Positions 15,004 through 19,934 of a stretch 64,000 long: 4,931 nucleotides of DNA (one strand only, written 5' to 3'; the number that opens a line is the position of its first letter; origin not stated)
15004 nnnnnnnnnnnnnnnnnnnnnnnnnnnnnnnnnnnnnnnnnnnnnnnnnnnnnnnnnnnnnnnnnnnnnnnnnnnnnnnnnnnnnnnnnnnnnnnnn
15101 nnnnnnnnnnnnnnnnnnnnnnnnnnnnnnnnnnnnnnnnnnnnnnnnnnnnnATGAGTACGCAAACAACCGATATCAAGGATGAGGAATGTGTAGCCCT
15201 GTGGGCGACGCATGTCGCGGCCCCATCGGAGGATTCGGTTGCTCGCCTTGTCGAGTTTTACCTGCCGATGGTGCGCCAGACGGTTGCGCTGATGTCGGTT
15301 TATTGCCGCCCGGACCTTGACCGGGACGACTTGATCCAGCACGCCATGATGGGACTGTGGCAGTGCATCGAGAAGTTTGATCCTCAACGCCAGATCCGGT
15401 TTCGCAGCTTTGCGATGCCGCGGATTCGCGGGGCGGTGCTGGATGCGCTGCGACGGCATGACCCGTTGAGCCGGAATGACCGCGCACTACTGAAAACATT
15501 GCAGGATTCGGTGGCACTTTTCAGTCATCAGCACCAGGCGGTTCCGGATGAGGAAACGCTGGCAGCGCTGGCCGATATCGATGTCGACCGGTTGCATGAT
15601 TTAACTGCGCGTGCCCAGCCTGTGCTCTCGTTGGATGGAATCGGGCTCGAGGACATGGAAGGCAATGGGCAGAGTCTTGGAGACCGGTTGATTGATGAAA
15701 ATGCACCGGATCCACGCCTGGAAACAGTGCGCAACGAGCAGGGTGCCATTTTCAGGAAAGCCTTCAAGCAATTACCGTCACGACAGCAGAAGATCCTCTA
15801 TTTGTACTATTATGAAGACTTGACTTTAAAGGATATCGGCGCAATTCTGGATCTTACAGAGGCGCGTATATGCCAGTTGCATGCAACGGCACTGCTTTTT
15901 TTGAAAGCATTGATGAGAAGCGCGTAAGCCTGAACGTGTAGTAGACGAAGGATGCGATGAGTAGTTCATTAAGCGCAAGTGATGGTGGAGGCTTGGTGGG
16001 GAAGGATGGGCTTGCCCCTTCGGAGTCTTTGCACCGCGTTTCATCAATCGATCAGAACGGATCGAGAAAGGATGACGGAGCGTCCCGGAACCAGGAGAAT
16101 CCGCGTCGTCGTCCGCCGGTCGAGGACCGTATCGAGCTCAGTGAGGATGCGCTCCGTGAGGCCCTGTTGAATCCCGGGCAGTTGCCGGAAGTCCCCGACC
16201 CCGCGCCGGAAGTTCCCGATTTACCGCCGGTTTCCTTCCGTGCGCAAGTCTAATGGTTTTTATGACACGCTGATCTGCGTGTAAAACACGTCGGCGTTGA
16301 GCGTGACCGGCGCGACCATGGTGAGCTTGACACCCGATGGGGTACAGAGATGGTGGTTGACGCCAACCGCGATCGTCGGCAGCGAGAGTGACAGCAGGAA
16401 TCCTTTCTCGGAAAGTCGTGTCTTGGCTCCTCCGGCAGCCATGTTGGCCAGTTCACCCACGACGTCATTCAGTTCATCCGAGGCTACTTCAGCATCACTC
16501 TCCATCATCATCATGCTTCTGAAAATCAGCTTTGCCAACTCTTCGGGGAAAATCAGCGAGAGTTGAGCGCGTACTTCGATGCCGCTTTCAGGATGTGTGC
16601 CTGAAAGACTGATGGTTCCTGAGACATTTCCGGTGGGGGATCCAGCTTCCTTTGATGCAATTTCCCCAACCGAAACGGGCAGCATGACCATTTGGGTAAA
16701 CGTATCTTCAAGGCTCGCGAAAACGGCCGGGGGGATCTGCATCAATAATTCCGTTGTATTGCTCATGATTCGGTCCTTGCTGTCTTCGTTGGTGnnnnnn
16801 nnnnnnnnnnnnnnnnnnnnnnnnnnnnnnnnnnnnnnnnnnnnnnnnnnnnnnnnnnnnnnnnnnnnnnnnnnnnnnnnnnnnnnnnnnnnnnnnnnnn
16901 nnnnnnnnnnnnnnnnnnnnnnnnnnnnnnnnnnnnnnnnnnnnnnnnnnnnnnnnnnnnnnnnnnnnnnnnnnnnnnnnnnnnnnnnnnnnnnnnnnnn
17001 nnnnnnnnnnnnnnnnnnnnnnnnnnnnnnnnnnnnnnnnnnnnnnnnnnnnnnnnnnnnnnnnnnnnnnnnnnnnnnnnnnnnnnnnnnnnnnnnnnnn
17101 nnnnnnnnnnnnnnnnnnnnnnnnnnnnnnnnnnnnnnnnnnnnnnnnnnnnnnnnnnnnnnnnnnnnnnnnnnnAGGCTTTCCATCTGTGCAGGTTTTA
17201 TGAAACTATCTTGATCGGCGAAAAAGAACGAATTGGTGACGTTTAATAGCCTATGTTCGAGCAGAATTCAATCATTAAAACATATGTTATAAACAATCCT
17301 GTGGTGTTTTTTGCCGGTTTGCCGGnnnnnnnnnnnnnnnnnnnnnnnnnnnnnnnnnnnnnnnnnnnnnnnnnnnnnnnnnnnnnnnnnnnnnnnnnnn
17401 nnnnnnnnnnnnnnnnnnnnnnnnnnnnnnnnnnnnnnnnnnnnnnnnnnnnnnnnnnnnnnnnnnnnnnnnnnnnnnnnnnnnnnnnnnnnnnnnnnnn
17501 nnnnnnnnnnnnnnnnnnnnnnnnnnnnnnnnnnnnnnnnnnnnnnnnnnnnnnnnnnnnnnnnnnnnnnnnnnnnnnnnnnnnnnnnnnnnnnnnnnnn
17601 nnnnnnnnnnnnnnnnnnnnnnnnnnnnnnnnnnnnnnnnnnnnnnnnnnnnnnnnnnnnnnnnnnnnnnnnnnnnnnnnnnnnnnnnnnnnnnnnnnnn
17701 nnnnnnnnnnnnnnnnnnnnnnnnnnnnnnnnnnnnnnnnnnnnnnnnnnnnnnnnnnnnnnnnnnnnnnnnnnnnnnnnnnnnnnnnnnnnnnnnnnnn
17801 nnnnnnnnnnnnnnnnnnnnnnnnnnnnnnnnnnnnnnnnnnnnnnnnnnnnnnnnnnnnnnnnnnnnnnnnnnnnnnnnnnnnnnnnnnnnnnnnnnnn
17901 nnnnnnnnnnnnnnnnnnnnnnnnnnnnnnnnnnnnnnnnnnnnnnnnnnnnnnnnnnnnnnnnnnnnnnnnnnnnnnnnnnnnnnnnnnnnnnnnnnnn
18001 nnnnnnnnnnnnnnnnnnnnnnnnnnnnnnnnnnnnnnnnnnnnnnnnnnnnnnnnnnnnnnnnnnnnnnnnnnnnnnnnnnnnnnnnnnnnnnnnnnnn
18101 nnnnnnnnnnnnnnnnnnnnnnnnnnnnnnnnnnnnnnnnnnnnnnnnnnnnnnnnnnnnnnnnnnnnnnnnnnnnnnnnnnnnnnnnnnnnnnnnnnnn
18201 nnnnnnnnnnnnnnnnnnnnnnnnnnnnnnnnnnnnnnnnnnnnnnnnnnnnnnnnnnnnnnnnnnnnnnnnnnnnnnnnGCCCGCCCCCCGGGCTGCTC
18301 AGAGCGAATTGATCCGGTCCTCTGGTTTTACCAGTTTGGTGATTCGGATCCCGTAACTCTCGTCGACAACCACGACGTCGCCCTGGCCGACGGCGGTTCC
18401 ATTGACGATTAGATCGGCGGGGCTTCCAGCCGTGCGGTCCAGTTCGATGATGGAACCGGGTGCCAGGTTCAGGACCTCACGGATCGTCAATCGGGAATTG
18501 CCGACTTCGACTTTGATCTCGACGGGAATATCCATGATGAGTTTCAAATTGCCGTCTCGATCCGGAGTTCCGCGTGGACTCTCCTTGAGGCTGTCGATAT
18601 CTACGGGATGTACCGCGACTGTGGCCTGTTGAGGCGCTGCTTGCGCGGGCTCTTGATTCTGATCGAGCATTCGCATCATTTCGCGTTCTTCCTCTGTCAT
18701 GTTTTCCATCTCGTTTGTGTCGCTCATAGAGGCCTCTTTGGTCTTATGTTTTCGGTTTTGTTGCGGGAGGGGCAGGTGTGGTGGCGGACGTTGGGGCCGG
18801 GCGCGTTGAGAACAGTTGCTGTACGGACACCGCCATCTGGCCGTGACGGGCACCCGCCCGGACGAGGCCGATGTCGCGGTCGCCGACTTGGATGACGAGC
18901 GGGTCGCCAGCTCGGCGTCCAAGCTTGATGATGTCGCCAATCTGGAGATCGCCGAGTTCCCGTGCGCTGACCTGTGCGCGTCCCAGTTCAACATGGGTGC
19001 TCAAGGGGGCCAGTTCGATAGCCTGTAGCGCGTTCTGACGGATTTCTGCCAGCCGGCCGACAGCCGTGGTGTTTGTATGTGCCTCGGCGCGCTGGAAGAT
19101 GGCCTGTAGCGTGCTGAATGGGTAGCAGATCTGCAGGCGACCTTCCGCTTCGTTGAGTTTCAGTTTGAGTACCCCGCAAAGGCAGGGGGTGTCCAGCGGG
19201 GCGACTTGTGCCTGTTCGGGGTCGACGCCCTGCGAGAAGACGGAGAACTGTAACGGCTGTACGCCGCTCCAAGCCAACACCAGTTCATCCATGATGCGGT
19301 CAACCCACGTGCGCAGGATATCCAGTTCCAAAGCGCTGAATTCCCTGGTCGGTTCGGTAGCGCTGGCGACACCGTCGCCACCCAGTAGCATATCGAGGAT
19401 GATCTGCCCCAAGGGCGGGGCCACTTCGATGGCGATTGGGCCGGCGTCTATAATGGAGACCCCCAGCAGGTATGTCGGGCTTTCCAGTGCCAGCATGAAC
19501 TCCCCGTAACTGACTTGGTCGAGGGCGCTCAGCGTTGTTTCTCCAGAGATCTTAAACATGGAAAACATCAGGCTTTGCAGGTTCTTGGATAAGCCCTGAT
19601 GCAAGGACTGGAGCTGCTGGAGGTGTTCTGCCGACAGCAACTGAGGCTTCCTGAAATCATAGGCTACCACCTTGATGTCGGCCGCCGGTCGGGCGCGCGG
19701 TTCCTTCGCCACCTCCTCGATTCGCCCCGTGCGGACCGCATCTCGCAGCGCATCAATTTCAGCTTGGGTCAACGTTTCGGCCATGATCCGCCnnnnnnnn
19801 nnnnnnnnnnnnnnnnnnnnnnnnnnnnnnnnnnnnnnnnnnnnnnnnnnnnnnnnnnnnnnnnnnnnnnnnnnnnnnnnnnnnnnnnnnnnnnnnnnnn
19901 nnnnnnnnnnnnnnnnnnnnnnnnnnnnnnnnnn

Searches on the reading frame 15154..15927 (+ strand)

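Call 45: search_protein_families(library=pfam, proteins=[window:15154-15927:+], max_evalue=0.00001)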
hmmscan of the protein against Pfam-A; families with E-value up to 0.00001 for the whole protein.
window:15154-15927:+ (257 aa): 3 families
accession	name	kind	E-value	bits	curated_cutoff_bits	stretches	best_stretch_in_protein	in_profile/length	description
PF04542.20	Sigma70_r2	-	2.1e-16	59.9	24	1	33-103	2-69/71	Sigma-70 region 2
PF04545.22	Sigma70_r4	-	6.7e-15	54.8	24.1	1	203-251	1-49/50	Sigma-70, region 4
PF08281.18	Sigma70_r4_2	-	8.3e-08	32.2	25.7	1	200-237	4-41/54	Sigma-70, region 4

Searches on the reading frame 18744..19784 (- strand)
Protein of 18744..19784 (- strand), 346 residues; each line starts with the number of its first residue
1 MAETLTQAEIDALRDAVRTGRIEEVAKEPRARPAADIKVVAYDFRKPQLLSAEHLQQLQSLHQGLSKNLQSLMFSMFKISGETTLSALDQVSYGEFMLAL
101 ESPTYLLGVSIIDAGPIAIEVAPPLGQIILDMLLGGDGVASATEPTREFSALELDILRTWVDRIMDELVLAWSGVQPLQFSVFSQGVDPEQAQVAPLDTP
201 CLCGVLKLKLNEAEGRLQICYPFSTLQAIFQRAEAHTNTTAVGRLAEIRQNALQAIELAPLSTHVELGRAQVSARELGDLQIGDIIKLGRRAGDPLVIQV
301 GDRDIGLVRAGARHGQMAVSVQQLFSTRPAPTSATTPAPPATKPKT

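Call 45: search_protein_families(library=pfam, proteins=[window:18744-19784:-], max_evalue=0.00001)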
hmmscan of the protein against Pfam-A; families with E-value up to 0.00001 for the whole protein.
window:18744-19784:- (346 aa): 2 families
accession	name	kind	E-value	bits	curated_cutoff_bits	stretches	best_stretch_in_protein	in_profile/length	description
PF02154.20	FliM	-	1.3e-30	107.2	27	1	42-230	1-189/192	Flagellar motor switch protein FliM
PF01052.25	FliMN_C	-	8.5e-15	54.9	23.8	1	255-324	2-71/73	Type III flagellar switch regulator (C-ring) FliN C-term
